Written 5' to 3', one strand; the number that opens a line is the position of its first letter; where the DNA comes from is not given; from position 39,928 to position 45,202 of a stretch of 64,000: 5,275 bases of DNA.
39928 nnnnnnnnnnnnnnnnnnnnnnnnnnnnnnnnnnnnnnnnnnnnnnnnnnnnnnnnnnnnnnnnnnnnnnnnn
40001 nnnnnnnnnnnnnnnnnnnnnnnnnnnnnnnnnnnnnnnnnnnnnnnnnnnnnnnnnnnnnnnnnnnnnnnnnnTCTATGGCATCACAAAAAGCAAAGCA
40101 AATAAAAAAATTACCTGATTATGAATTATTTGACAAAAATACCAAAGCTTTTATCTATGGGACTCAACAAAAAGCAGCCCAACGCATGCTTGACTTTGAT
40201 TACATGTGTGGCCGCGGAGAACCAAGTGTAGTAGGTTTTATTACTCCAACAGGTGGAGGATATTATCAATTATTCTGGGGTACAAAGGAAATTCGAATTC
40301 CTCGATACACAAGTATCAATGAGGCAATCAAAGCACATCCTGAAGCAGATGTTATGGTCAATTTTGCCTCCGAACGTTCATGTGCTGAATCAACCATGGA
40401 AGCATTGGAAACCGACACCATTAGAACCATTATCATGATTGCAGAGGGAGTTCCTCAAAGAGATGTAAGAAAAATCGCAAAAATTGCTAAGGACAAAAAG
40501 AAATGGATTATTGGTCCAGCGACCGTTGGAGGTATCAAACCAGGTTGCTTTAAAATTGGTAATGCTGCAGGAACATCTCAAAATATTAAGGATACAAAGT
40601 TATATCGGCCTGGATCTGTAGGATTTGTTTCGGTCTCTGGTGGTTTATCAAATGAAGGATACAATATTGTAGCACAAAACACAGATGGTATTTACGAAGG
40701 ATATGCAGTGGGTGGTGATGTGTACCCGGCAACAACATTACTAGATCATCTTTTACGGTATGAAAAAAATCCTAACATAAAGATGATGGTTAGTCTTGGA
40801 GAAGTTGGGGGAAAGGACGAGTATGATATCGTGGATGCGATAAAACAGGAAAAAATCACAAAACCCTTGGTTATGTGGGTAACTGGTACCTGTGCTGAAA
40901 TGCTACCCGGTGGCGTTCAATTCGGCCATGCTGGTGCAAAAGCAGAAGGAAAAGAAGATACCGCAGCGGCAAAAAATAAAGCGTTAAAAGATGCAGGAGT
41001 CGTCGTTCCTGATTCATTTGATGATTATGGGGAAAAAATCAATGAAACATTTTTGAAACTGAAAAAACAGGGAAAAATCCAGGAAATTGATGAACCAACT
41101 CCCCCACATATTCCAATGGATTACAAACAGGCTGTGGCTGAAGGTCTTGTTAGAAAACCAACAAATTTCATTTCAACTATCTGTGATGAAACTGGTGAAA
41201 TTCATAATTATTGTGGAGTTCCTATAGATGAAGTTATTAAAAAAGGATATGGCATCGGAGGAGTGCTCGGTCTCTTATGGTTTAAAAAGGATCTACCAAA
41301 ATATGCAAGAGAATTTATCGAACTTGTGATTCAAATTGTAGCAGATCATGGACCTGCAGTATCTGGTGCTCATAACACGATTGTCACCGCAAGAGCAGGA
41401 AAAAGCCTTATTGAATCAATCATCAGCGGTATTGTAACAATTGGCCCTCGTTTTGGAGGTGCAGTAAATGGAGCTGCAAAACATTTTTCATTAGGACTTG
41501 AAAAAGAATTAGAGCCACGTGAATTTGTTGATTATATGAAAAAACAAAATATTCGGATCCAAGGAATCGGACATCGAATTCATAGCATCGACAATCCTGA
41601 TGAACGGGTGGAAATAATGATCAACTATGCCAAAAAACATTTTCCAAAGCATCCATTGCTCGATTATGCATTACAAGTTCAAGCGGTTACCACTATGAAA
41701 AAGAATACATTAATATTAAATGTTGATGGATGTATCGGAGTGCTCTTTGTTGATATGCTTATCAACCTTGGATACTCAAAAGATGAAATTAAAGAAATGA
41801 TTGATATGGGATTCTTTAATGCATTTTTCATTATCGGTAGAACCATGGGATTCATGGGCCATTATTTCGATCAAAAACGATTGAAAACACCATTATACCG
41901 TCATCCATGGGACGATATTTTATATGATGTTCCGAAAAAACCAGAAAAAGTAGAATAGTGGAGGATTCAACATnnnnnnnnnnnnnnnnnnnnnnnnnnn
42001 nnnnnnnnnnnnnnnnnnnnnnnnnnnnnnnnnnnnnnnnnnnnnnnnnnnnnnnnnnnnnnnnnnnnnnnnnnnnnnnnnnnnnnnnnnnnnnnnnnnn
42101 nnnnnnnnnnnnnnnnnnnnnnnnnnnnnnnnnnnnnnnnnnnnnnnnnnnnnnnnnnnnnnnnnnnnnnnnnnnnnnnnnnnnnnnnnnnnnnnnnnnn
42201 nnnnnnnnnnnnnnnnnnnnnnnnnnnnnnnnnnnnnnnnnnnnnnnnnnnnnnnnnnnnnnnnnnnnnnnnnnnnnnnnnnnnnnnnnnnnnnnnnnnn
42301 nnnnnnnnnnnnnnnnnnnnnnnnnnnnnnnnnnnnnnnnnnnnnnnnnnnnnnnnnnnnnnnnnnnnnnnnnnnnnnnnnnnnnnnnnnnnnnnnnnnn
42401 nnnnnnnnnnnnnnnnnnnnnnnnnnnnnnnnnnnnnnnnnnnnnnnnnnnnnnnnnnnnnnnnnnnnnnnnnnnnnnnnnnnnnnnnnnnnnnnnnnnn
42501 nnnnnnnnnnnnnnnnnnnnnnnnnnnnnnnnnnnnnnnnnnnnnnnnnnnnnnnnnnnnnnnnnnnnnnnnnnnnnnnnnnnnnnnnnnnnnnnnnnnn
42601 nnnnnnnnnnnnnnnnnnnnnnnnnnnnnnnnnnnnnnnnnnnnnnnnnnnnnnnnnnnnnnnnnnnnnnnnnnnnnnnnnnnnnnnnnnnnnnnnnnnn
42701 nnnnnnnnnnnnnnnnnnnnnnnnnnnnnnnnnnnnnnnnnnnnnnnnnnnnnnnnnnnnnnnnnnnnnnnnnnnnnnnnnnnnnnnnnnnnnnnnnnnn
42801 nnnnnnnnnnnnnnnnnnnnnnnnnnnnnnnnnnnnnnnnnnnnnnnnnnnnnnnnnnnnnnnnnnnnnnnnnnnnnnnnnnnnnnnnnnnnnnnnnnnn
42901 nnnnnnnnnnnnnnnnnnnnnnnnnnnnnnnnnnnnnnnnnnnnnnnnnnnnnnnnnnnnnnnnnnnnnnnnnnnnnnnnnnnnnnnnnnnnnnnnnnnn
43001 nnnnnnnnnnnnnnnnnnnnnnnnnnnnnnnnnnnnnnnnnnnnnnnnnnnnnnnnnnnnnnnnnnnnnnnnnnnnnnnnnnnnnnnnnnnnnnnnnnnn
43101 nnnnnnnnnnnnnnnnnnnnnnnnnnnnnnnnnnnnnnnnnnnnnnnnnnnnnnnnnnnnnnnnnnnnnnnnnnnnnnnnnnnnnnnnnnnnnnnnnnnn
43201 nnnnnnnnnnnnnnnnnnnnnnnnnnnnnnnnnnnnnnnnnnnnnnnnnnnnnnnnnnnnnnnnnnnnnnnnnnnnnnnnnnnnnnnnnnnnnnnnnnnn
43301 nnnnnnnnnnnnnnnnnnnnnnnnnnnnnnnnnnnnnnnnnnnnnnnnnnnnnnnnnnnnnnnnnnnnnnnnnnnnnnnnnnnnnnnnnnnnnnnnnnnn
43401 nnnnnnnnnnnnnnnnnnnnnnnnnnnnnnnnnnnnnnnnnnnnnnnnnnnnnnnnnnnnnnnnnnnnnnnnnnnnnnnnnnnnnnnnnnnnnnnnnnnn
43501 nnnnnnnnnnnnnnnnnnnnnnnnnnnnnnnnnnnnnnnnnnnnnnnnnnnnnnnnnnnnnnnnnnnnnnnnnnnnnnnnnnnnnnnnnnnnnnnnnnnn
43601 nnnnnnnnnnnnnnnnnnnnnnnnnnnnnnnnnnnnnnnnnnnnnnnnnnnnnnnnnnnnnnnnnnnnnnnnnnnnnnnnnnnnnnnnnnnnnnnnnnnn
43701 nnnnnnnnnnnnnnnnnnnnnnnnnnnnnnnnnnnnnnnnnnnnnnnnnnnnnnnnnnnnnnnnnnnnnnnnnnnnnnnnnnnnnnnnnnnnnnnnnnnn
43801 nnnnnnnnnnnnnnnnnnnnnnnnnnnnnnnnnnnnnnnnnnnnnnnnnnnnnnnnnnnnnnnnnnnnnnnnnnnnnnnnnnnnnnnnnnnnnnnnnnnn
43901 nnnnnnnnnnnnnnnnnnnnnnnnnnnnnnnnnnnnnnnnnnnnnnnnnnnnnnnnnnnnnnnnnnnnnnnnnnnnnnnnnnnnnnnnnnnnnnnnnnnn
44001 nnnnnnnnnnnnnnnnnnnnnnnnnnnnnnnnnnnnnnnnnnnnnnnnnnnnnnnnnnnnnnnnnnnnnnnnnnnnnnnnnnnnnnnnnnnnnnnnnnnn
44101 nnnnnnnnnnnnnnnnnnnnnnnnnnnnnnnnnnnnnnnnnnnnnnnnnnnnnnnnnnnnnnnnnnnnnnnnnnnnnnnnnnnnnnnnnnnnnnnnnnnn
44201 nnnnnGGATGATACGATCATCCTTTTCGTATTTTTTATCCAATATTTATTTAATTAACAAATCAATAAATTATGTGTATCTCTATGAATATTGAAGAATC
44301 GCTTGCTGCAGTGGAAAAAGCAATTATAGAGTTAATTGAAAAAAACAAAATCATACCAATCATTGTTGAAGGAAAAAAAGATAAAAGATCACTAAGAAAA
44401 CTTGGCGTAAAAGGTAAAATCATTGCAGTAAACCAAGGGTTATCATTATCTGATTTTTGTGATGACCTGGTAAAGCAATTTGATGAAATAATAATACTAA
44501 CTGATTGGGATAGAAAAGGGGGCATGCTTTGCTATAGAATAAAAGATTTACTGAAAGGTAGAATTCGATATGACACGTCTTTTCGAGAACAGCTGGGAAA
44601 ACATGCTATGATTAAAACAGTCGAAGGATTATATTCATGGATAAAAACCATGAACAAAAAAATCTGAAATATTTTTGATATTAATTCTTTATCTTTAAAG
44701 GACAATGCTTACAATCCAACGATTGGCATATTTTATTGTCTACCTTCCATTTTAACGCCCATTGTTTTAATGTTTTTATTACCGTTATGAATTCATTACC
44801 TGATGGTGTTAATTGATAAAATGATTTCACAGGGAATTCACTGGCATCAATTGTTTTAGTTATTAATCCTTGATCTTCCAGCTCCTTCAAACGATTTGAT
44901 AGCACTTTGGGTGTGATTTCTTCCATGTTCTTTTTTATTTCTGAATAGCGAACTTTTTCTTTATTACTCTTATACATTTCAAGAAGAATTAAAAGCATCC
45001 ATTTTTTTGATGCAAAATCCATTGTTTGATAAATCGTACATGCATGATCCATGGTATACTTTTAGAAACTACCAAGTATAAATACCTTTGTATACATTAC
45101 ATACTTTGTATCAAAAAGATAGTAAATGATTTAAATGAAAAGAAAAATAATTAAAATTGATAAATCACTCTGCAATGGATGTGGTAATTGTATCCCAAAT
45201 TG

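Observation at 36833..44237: Tight acn–aclB–aclA–icd operon, a candidate reductive-TCA citrate-cleavage module in an archaeon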

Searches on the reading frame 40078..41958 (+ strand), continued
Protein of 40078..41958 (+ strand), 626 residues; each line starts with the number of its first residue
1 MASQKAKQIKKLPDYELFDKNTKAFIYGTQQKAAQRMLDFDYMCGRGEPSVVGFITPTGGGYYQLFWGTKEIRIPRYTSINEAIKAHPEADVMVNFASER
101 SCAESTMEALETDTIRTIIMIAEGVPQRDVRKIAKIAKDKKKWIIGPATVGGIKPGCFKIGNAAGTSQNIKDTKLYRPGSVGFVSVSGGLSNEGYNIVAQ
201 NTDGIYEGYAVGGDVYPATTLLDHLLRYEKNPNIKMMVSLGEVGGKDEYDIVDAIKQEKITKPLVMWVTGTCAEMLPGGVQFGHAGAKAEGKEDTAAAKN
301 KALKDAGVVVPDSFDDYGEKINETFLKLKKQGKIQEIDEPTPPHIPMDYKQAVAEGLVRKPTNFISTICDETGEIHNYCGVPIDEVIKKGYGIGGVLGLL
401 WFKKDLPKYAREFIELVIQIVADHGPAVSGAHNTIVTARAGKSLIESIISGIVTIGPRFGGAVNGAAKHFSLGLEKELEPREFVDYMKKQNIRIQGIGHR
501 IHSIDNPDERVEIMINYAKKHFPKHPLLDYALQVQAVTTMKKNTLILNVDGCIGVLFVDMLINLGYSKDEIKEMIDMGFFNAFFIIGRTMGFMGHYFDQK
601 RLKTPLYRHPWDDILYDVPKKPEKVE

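Call 35: search_protein_families(library=ncbifam, proteins=[L012:3846-5054:+, L023:2989-4182:+, L037:5061-6254:+, L027:6599-7792:+, L037:6477-7808:-, L037:7898-8941:-, L027:7882-9663:+, L027:1773-3392:+, L023:4265-5458:-, L027:9836-10957:+], max_evalue=1e-8)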
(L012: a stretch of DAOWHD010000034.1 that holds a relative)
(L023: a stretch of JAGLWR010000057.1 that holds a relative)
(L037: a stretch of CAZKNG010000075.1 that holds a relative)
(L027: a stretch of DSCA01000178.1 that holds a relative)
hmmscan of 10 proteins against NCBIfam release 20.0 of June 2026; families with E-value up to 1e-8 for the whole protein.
L012:3846-5054:+ (402 aa): 16 families
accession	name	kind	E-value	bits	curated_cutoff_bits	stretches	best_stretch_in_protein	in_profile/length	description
NF006673.0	PRK09222.1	equivalog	1.2e-78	265.3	509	1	46-356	5-305/482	NADP-dependent isocitrate dehydrogenase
TIGR02088.1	LEU3_arch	subfamily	6e-74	249.2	409.8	1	49-367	2-308/324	isopropylmalate/isohomocitrate dehydrogenases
TIGR02924.1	ICDH_alpha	equivalog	4.6e-71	240.3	561.35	1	48-355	3-300/473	isocitrate dehydrogenase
NF006529.0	PRK08997.1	equivalog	1.1e-69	235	510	1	48-384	6-331/335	isocitrate dehydrogenase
NF040626.1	AksF2_Meth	equivalog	9.5e-65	219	540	1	48-385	4-327/333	homoisocitrate dehydrogenase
NF040619.1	AksF_Meth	equivalog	1.5e-63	215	500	1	48-364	4-325/343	homoisocitrate dehydrogenase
TIGR00175.1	mito_nad_idh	equivalog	3.1e-60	204.1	432.4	1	48-359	6-306/334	isocitrate dehydrogenase (NAD(+))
NF002898.0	PRK03437.1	equivalog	6.7e-56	190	393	1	46-380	5-341/347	3-isopropylmalate dehydrogenase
TIGR02089.1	TTC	equivalog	2.2e-53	181.4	470.4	1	48-361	6-327/352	tartrate dehydrogenase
NF006048.0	PRK08194.1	equivalog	3.8e-48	164.4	501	1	44-372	2-336/352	tartrate dehydrogenase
NF040855.1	iso_homocit_dh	equivalog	8.7e-47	160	680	1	48-392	4-323/345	isocitrate--homoisocitrate dehydrogenase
TIGR00169.1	leuB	equivalog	3.9e-44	151.1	353.2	1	48-357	2-320/349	3-isopropylmalate dehydrogenase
NF005036.0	PRK06451.1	equivalog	4.3e-43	147.6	484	3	250-386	272-406/412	NADP-dependent isocitrate dehydrogenase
TIGR00183.1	prok_nadp_idh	equivalog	6.5e-42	143.8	567.3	1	45-357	27-381/417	isocitrate dehydrogenase (NADP(+))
NF005425.0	PRK07006.1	equivalog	2e-40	138.8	490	2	175-357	184-381/416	NADP-dependent isocitrate dehydrogenase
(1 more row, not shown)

L023:2989-4182:+ (397 aa): 16 families
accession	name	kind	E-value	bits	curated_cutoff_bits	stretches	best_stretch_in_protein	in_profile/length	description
NF006673.0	PRK09222.1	equivalog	1.2e-81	275.2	509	1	42-353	5-306/482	NADP-dependent isocitrate dehydrogenase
TIGR02088.1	LEU3_arch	subfamily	1.6e-76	257.6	409.8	1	47-362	4-307/324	isopropylmalate/isohomocitrate dehydrogenases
TIGR02924.1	ICDH_alpha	equivalog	3.5e-74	250.6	561.35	1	41-352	2-301/473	isocitrate dehydrogenase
NF006529.0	PRK08997.1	equivalog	2.1e-71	240.6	510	1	43-360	5-312/335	isocitrate dehydrogenase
NF040626.1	AksF2_Meth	equivalog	2.1e-68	231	540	1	43-385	3-331/333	homoisocitrate dehydrogenase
NF040619.1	AksF_Meth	equivalog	5.5e-67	226.3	500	1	44-358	4-323/343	homoisocitrate dehydrogenase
TIGR00175.1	mito_nad_idh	equivalog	1.8e-61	208.1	432.4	1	42-357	4-308/334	isocitrate dehydrogenase (NAD(+))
NF002898.0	PRK03437.1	equivalog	3e-55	187.9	393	1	41-378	4-343/347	3-isopropylmalate dehydrogenase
TIGR02089.1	TTC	equivalog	4.9e-53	180.3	470.4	1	43-357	5-327/352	tartrate dehydrogenase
NF005036.0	PRK06451.1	equivalog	5.8e-49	166.9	484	3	246-362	272-382/412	NADP-dependent isocitrate dehydrogenase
TIGR00169.1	leuB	equivalog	2.5e-47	161.6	353.2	1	45-356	3-323/349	3-isopropylmalate dehydrogenase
TIGR00183.1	prok_nadp_idh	equivalog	6.4e-47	160.3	567.3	2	173-355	186-383/417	isocitrate dehydrogenase (NADP(+))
NF006048.0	PRK08194.1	equivalog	7.5e-46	156.8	501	1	40-384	2-349/352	tartrate dehydrogenase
NF005425.0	PRK07006.1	equivalog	1.8e-45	155.5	490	2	172-355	185-383/416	NADP-dependent isocitrate dehydrogenase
NF040855.1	iso_homocit_dh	equivalog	4.6e-45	154.4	680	1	46-344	6-283/345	isocitrate--homoisocitrate dehydrogenase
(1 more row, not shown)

L037:5061-6254:+ (397 aa): 16 families
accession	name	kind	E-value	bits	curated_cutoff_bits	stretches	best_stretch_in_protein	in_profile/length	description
NF006673.0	PRK09222.1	equivalog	8.8e-77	259.1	509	1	44-357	7-310/482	NADP-dependent isocitrate dehydrogenase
TIGR02088.1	LEU3_arch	subfamily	2.3e-72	244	409.8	1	47-370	4-312/324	isopropylmalate/isohomocitrate dehydrogenases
TIGR02924.1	ICDH_alpha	equivalog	1.1e-68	232.5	561.35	1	47-352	6-301/473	isocitrate dehydrogenase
NF006529.0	PRK08997.1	equivalog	4.6e-68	229.6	510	1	44-382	6-333/335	isocitrate dehydrogenase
NF040619.1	AksF_Meth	equivalog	7.2e-65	219.3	500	1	46-361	6-326/343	homoisocitrate dehydrogenase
NF040626.1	AksF2_Meth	equivalog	2.6e-64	217.6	540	1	45-385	5-331/333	homoisocitrate dehydrogenase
TIGR00175.1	mito_nad_idh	equivalog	1.5e-60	205.1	432.4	1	44-382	6-332/334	isocitrate dehydrogenase (NAD(+))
NF002898.0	PRK03437.1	equivalog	2.3e-52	178.4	393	1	44-363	7-331/347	3-isopropylmalate dehydrogenase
TIGR02089.1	TTC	equivalog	6.1e-52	176.7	470.4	1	44-374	6-342/352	tartrate dehydrogenase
NF005036.0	PRK06451.1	equivalog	7.4e-48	163.3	484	3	246-362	272-382/412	NADP-dependent isocitrate dehydrogenase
TIGR00183.1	prok_nadp_idh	equivalog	6.5e-46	157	567.3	2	171-360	184-388/417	isocitrate dehydrogenase (NADP(+))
NF040855.1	iso_homocit_dh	equivalog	7.7e-46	156.9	680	1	46-388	6-323/345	isocitrate--homoisocitrate dehydrogenase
NF005425.0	PRK07006.1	equivalog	7.8e-46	156.7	490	3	260-359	291-387/416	NADP-dependent isocitrate dehydrogenase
NF006048.0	PRK08194.1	equivalog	1.9e-45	155.5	501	1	42-385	4-350/352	tartrate dehydrogenase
TIGR00169.1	leuB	equivalog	1.4e-42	146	353.2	1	46-369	4-336/349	3-isopropylmalate dehydrogenase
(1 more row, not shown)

L027:6599-7792:+ (397 aa): 16 families
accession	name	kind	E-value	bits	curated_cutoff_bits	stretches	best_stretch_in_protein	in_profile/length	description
NF006673.0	PRK09222.1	equivalog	4.1e-79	266.8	509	1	43-352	6-305/482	NADP-dependent isocitrate dehydrogenase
TIGR02088.1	LEU3_arch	subfamily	3.2e-74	250.1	409.8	1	45-361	2-305/324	isopropylmalate/isohomocitrate dehydrogenases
NF006529.0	PRK08997.1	equivalog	4.3e-71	239.6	510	1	44-382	6-333/335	isocitrate dehydrogenase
TIGR02924.1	ICDH_alpha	equivalog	6.8e-70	236.4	561.35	1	44-351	3-300/473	isocitrate dehydrogenase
NF040626.1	AksF2_Meth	equivalog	5.4e-65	219.8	540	1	44-385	4-331/333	homoisocitrate dehydrogenase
NF040619.1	AksF_Meth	equivalog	1.1e-64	218.7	500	1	44-358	4-323/343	homoisocitrate dehydrogenase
TIGR00175.1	mito_nad_idh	equivalog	1.3e-61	208.7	432.4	1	44-383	6-333/334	isocitrate dehydrogenase (NAD(+))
NF002898.0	PRK03437.1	equivalog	4.3e-56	190.7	393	1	43-364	6-329/347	3-isopropylmalate dehydrogenase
TIGR02089.1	TTC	equivalog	9e-50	169.5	470.4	1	44-353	6-323/352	tartrate dehydrogenase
NF005036.0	PRK06451.1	equivalog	1.9e-47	161.9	484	3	246-361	272-381/412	NADP-dependent isocitrate dehydrogenase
TIGR00169.1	leuB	equivalog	4.6e-46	157.4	353.2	1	44-352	2-319/349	3-isopropylmalate dehydrogenase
TIGR00183.1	prok_nadp_idh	equivalog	5.5e-44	150.6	567.3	2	260-351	291-379/417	isocitrate dehydrogenase (NADP(+))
NF006048.0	PRK08194.1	equivalog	5.8e-44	150.6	501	1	40-353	2-320/352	tartrate dehydrogenase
NF040855.1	iso_homocit_dh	equivalog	9.1e-44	150.1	680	1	44-341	4-280/345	isocitrate--homoisocitrate dehydrogenase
NF005425.0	PRK07006.1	equivalog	1.5e-42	145.8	490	2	171-353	184-381/416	NADP-dependent isocitrate dehydrogenase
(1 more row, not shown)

L037:6477-7808:- (443 aa): 44 families (the best 25 are shown)
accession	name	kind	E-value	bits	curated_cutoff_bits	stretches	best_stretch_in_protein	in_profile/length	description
NF009881.0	PRK13341.1-2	equivalog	1.6e-149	499.1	651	1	9-433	13-435/736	AAA family ATPase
NF009883.0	PRK13341.1-4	equivalog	1.1e-130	436.9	668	1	10-430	17-435/729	AAA family ATPase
NF009880.0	PRK13341.1-1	equivalog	1.1e-108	364.2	891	1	11-431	5-404/599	AAA family ATPase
NF009882.0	PRK13341.1-3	equivalog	1.3e-107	360.7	1197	1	8-424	16-428/734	AAA family ATPase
NF011289.0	PRK14700.1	equivalog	7e-66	222.4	570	1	127-429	1-291/300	recombination factor protein RarA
TIGR02397.1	dnaX_nterm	equivalog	2.4e-22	79.7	250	2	13-73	3-60/355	DNA polymerase III subunit gamma/tau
NF001679.0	PRK00440.1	equivalog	1.1e-18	67.4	303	1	13-220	7-210/322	replication factor C small subunit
NF003229.0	PRK04195.1-5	equivalog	1.9e-17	63.1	280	1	13-223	6-216/413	replication factor C large subunit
NF011514.0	PRK14953.1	equivalog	1.2e-16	60.7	536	0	82-225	96-230/488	DNA polymerase III subunits gamma and tau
NF000868.0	PRK00080.1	equivalog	5.2e-16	58.4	282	1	15-131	16-127/330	Holliday junction branch migration DNA helicase RuvB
NF011523.0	PRK14962.1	equivalog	7.7e-16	57.9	576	1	82-226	94-229/474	DNA polymerase III subunits gamma and tau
NF005171.0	PRK06645.1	equivalog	1.5e-15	56.7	614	1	82-238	107-253/509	DNA polymerase III subunits gamma and tau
TIGR00635.1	ruvB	equivalog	2.2e-15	56.5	299.05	1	22-131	2-106/305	Holliday junction branch migration DNA helicase RuvB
NF004549.0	PRK05896.1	equivalog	2.4e-15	56.3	578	0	81-216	95-222/642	DNA polymerase III subunits gamma and tau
NF011524.0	PRK14963.1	equivalog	4.2e-14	52.5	601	0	15-74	5-61/647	DNA polymerase III subunits gamma and tau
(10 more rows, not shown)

L037:7898-8941:- (347 aa): 1 family
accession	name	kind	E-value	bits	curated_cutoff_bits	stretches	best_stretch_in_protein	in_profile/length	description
TIGR00330.1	glpX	equivalog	8.1e-81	271.7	259.3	1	4-344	2-329/334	class II fructose-bisphosphatase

L027:7882-9663:+ (593 aa): 21 families
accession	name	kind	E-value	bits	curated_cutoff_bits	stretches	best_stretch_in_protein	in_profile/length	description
NF006761.0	PRK09282.1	domain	1.1e-236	787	402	1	2-592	4-590/591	pyruvate carboxylase subunit B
TIGR01108.1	oadA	equivalog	1.1e-218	727.4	756.5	1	6-587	3-581/582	sodium-extruding oxaloacetate decarboxylase subunit alpha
NF010643.0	PRK14040.1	subfamily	1.7e-193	644.3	892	1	2-589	7-592/595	oxaloacetate decarboxylase subunit alpha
NF008985.0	PRK12331.1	equivalog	3.3e-185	616.3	718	1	2-447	4-446/465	oxaloacetate decarboxylase subunit alpha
NF010644.0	PRK14041.1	equivalog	1.5e-178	594.2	734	1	4-450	5-445/467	pyruvate carboxylase subunit B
NF010645.0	PRK14042.1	equivalog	5e-171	570.4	1182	1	7-592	9-594/596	pyruvate carboxylase subunit B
NF008984.0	PRK12330.1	equivalog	4.1e-166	553.7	827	1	2-482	6-488/500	methylmalonyl-CoA carboxytransferase subunit 5S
NF009231.0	PRK12581.1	equivalog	7e-143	476.5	954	1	2-445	13-453/468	oxaloacetate decarboxylase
NF009554.0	PRK12999.1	equivalog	4.3e-128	428.8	965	1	2-592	534-1146/1147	pyruvate carboxylase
TIGR01235.1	pyruv_carbox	equivalog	3.1e-119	399.2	1114.45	2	4-443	533-987/1143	pyruvate carboxylase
NF004173.0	PRK05641.1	equivalog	2.7e-18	67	199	1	468-588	25-149/153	putative acetyl-CoA carboxylase biotin carboxyl carrier protein subunit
NF047903.1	MmDecMmdC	equivalog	9.8e-17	61.6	200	1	468-590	4-130/132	methylmalonyl-CoA decarboxylase subunit gamma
NF005117.0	PRK06549.1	equivalog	9.3e-16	58.6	159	1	468-589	5-127/130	acetyl-CoA carboxylase biotin carboxyl carrier protein subunit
TIGR02712.1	urea_carbox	equivalog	1e-15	56.6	1303.85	1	501-592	1110-1201/1201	urea carboxylase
NF004547.1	PRK05889.1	equivalog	8.9e-14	51.4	75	1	525-592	4-71/71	biotin/lipoyl-binding carrier protein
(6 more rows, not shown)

L027:1773-3392:+ (539 aa): 1 family
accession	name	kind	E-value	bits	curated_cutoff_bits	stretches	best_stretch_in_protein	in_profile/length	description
TIGR01584.1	citF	equivalog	1.5e-161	538.4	501.45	1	66-538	20-490/492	citrate lyase subunit alpha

L023:4265-5458:- (397 aa): 61 families (the best 25 are shown)
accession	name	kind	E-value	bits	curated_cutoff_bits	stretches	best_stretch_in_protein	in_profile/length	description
NF052282.1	PLP_TF_PdxR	equivalog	3e-74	250.7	320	1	25-387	90-447/448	MocR-like pyridoxine biosynthesis transcription factor PdxR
NF052290.2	MocR_like_YczR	exception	1e-58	199.2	487.4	1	49-390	114-457/458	MocR-like transcription factor YczR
NF052281.1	rhizopine_MocR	equivalog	3.8e-52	177.5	650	1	22-359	110-444/479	rhizopine catabolism transcriptional regulator MocR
TIGR04461.1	endura_MppQ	equivalog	4.2e-50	170.9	540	1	35-389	14-378/392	enduracididine biosynthesis enzyme MppQ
NF041364.1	GntC_guanitoxin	equivalog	1.1e-43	149.5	415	1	45-389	8-355/356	guanitoxin biosynthesis PLP-dependent (S)-gamma-hydroxy-L-arginine cyclodehydratase GntC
NF052285.1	GABA_TF_GabR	exception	2.4e-35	122.2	600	1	30-391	89-456/456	MocR-like transcriptional regulator GabR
NF052286.1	ecto_TF_EhuR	exception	2.9e-35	121.7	480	1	64-393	125-451/458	MocR-like ectoine utilization transcription factor EhuR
NF006229.0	PRK08361.1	equivalog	2.2e-33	115.8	624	1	8-391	6-388/391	aspartate aminotransferase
NF006967.0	PRK09440.1-5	equivalog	1.6e-31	109.5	402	1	21-394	24-418/424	valine--pyruvate transaminase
TIGR03540.1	DapC_direct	equivalog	3e-31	108.7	593.25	1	31-389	27-382/383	LL-diaminopimelate aminotransferase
NF006756.0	PRK09276.1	subfamily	8.1e-31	107.3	507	1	29-389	27-384/387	LL-diaminopimelate aminotransferase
NF004770.0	PRK06108.1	subfamily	3.8e-30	105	422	1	5-393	7-394/396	pyridoxal phosphate-dependent aminotransferase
NF005744.0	PRK07568.1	subfamily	3e-29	102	389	1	11-346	3-335/398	pyridoxal phosphate-dependent aminotransferase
NF005816.0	PRK07682.1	equivalog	1.1e-28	99.9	620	1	9-393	4-385/390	aminotransferase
NF005817.0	PRK07683.1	equivalog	1.2e-28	99.9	575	1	11-394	5-384/387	aminotransferase A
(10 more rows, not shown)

L027:9836-10957:+ (373 aa): 5 families
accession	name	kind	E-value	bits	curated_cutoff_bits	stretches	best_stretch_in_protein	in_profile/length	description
TIGR01109.1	Na_pump_decarbB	subfamily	4.8e-138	460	190.6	1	18-367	2-354/354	sodium ion-translocating decarboxylase subunit beta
NF012020.0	PRK15476.1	subfamily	4.4e-112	375.3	820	1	81-369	133-427/433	oxaloacetate decarboxylase subunit beta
NF012019.0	PRK15475.1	subfamily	9.6e-112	374.2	822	1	81-369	133-427/433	oxaloacetate decarboxylase subunit beta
NF012021.0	PRK15477.1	subfamily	4.7e-111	371.9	824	1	81-369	133-427/433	oxaloacetate decarboxylase subunit beta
TIGR03136.1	malonate_biotin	equivalog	4.9e-53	180.8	596.9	1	13-372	19-396/399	Na+-transporting malonate decarboxylase, carboxybiotin decarboxylase subunit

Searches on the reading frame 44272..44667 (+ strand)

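Call 8: search_protein_families(library=ncbifam, proteins=[window:44272-44667:+], max_evalue=0.00001)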
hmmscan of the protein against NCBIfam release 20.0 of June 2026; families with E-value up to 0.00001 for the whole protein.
window:44272-44667:+ (131 aa): 5 families
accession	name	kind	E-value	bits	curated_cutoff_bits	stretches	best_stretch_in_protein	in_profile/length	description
NF003091.0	PRK04017.1-2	equivalog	3.5e-19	69.1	129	1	10-130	17-140/151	hypothetical protein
NF003094.0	PRK04017.1-5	equivalog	1e-17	64.4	124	1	9-126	5-125/128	hypothetical protein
NF003090.0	PRK04017.1-1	equivalog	9.1e-17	61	120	1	18-125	9-119/132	hypothetical protein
NF003092.0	PRK04017.1-3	equivalog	5.7e-14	52.2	193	1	16-120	9-111/125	hypothetical protein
NF003093.0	PRK04017.1-4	equivalog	2.9e-12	46.9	160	1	25-127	21-126/138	hypothetical protein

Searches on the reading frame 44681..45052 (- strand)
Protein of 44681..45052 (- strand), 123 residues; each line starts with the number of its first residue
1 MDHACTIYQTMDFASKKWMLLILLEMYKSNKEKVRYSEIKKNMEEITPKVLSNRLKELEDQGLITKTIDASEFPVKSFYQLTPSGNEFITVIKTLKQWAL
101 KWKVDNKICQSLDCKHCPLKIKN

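Call 8: search_protein_families(library=ncbifam, proteins=[window:44681-45052:-], max_evalue=0.00001)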
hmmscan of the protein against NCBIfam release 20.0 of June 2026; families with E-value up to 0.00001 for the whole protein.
window:44681-45052:- (123 aa): 2 families
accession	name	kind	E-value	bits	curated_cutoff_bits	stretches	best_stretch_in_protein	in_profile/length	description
NF047367.1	redox_TF_RrpA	exception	1.2e-13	51.2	185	1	4-100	5-98/101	MarR family transcription factor RrpA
NF047364.1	redox_TF_RrpB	exception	6e-13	49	175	1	4-103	4-104/105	MarR family transcription factor RrpB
